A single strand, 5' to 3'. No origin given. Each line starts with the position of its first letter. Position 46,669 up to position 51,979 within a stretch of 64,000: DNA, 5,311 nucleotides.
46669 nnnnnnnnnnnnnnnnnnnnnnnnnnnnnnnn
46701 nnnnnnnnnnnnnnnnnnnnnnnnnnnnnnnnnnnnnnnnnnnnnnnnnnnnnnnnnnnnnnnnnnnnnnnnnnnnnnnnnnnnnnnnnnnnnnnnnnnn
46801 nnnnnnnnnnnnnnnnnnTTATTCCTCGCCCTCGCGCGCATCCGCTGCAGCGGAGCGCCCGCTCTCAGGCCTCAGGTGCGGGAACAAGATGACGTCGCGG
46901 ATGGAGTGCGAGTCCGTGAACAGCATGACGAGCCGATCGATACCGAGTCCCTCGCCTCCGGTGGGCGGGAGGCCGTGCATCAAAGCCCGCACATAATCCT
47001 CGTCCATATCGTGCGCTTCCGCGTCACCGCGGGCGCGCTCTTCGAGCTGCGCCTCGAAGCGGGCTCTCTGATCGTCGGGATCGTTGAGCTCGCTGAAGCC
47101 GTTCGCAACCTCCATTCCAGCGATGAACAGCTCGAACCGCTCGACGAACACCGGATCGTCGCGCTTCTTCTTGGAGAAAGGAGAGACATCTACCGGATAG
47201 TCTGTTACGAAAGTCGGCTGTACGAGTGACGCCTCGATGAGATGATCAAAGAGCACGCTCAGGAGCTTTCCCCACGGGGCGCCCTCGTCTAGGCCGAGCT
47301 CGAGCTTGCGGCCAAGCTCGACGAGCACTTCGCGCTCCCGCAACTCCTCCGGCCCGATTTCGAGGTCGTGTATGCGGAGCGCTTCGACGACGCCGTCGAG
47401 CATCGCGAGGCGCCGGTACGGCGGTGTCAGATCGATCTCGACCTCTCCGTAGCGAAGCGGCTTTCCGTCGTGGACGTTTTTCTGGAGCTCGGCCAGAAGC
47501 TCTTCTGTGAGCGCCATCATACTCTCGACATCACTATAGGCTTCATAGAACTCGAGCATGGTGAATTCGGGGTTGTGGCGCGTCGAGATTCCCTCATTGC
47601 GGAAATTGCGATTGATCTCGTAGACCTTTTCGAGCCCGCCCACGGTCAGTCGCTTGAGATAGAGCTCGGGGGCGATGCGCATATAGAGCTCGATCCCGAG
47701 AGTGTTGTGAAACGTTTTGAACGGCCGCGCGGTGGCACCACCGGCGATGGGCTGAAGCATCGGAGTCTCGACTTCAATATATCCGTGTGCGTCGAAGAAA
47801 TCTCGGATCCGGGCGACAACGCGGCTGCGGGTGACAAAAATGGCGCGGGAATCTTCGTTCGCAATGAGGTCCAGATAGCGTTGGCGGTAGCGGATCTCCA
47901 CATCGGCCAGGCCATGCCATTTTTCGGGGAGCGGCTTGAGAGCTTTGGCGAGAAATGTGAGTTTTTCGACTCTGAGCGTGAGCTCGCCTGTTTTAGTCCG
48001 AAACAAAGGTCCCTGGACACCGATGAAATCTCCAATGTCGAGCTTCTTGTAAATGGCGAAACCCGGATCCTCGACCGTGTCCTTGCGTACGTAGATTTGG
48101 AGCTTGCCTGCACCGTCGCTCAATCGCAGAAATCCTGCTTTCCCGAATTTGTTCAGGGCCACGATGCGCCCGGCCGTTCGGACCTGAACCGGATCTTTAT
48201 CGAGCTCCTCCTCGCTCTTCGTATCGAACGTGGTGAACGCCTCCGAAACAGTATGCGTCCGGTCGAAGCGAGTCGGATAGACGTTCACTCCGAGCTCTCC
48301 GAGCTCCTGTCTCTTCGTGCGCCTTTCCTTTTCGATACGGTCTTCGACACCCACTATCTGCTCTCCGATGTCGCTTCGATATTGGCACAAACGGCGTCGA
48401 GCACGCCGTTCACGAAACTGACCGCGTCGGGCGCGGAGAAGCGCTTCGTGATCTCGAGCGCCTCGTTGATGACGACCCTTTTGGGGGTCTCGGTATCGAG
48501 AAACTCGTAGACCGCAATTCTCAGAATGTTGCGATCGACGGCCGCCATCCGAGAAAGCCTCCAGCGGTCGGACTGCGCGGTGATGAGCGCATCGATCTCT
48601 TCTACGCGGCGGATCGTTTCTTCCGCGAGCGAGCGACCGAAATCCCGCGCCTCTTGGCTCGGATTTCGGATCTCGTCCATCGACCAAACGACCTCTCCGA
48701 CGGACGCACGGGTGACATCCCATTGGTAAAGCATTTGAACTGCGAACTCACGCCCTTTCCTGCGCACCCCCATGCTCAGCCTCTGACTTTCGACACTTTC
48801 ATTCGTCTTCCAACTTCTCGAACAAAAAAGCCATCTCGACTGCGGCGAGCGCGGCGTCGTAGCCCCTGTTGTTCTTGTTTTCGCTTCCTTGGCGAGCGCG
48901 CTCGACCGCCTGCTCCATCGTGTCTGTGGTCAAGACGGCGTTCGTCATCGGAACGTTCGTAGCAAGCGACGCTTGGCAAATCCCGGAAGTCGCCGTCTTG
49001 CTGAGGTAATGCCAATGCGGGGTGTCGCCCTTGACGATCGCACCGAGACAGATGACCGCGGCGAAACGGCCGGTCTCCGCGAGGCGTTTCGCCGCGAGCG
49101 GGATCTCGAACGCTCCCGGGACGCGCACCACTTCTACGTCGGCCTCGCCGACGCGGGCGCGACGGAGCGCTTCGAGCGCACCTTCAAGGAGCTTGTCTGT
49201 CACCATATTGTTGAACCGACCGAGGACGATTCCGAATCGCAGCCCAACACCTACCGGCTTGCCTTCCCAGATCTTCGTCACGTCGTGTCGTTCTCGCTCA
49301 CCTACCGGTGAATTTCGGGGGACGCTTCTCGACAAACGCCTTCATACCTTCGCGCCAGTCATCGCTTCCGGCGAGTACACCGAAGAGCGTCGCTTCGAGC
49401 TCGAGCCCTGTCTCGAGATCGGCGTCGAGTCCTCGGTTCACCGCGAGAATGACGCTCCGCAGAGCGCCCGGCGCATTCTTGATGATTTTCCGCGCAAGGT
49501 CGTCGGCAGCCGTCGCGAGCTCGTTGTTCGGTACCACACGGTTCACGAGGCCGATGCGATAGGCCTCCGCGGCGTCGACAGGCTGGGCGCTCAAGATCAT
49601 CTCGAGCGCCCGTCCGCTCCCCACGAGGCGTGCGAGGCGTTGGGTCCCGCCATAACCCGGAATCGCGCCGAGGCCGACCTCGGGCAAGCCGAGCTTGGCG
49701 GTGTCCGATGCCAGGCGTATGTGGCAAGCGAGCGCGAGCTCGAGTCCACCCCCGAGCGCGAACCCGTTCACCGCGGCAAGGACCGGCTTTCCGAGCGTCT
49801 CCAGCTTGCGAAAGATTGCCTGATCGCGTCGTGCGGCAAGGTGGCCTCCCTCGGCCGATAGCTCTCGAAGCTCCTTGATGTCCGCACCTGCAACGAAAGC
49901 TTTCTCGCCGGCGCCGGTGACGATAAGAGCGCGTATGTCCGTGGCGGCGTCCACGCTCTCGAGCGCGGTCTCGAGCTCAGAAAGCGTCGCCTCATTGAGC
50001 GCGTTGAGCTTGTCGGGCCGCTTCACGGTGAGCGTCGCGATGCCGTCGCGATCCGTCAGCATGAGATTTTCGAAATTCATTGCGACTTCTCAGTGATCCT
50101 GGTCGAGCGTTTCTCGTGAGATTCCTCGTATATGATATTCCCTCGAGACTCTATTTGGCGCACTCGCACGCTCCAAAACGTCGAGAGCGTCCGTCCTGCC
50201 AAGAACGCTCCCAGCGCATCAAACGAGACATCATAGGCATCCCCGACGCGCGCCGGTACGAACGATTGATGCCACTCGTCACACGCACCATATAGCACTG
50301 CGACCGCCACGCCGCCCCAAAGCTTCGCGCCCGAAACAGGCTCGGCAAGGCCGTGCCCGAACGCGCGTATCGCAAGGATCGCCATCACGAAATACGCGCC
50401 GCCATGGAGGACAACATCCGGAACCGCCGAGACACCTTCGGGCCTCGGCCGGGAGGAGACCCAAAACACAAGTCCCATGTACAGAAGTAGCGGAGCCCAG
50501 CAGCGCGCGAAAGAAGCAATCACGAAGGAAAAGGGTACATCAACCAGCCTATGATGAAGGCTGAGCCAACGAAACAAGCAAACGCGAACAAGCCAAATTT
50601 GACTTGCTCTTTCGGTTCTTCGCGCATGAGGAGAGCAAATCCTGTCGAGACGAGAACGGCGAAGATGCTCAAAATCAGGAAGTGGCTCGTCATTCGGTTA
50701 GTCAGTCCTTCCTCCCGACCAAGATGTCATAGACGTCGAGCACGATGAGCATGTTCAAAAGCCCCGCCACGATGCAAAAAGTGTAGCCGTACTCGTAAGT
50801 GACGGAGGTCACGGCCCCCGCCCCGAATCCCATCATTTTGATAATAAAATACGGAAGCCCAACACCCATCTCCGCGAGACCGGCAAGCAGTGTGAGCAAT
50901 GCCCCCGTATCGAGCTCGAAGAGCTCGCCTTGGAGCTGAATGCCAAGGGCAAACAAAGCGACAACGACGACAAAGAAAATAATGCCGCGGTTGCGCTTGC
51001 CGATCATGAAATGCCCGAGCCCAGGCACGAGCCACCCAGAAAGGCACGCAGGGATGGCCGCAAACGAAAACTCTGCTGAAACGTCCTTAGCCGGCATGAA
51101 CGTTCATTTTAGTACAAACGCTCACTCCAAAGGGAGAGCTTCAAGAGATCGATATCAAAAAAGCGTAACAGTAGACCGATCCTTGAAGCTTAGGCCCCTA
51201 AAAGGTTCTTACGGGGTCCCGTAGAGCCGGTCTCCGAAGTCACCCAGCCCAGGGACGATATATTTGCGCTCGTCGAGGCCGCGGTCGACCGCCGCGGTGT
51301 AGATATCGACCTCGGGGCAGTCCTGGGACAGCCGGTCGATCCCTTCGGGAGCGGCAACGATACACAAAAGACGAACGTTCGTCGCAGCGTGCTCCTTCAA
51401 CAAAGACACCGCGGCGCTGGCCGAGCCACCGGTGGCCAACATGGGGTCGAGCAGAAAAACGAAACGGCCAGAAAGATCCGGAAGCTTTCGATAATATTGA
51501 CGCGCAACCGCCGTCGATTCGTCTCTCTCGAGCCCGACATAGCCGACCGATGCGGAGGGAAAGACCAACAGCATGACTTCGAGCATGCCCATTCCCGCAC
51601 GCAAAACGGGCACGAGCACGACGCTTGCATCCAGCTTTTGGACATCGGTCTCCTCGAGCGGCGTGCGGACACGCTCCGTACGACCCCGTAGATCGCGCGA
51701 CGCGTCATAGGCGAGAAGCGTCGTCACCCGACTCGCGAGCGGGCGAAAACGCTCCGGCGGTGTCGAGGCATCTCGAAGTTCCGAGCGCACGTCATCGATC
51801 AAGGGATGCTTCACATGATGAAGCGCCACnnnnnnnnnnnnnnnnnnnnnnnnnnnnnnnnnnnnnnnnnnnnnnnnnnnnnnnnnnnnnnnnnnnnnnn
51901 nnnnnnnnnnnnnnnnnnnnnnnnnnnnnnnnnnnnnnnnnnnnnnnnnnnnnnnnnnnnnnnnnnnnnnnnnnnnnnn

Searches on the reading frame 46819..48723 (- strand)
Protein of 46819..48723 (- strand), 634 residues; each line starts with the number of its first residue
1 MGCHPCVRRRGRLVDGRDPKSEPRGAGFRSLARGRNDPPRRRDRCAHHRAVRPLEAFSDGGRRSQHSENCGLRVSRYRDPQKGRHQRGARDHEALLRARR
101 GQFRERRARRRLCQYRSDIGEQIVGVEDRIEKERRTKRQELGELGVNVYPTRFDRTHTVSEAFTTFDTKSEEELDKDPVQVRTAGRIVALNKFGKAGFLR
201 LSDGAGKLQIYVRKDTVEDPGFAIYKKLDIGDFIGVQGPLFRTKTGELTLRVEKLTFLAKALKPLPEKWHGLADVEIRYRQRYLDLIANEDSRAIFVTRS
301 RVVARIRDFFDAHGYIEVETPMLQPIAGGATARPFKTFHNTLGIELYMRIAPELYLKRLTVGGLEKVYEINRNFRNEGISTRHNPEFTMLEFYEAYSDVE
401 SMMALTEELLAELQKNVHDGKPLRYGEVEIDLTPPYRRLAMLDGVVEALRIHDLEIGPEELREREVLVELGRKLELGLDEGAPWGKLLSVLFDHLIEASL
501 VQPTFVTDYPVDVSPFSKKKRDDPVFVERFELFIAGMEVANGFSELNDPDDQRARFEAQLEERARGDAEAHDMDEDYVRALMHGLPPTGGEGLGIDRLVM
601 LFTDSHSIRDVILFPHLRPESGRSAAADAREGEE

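Call 25: search_protein_families(library=pfam, proteins=[window:46819-48723:-], max_evalue=0.00001)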
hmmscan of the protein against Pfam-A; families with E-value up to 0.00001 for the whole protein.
window:46819-48723:- (634 aa): 2 families
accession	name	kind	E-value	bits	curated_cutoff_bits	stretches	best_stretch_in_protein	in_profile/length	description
PF00152.25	tRNA-synt_2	-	4e-90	302.4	25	1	275-617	2-307/308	tRNA synthetases class II (D, K and N)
PF01336.31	tRNA_anti-codon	-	1.4e-12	47.8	27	1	181-256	1-73/75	OB-fold nucleic acid binding domain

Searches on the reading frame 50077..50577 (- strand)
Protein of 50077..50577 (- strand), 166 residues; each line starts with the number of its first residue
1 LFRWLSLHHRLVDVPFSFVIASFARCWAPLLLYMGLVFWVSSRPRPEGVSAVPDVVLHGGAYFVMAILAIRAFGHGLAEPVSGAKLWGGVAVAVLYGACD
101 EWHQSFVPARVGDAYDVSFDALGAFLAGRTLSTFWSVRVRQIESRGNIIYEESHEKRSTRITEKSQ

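Call 25: search_protein_families(library=pfam, proteins=[window:50077-50577:-], max_evalue=0.00001)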
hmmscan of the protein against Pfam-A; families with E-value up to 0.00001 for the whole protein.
window:50077-50577:- (166 aa): 1 family
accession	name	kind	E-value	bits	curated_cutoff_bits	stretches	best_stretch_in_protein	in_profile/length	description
PF04892.17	VanZ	-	5.6e-07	30.7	30.1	1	84-127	76-118/126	VanZ like family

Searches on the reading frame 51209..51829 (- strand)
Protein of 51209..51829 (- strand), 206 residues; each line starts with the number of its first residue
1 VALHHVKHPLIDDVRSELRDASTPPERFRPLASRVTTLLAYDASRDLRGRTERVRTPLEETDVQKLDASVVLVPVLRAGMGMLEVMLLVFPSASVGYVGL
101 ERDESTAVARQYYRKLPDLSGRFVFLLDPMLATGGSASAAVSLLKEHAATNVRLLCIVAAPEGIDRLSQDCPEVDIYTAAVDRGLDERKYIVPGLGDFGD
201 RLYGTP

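Call 25: search_protein_families(library=pfam, proteins=[window:51209-51829:-], max_evalue=0.00001)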
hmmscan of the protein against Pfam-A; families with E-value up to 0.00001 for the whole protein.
window:51209-51829:- (206 aa): 2 families
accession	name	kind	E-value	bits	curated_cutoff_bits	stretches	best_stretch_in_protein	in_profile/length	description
PF14681.12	UPRTase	-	3.7e-64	216.4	27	1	6-205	2-206/206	Uracil phosphoribosyltransferase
PF00156.33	Pribosyltran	-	3.7e-10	39.8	26.3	1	69-187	30-157/158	Phosphoribosyl transferase domain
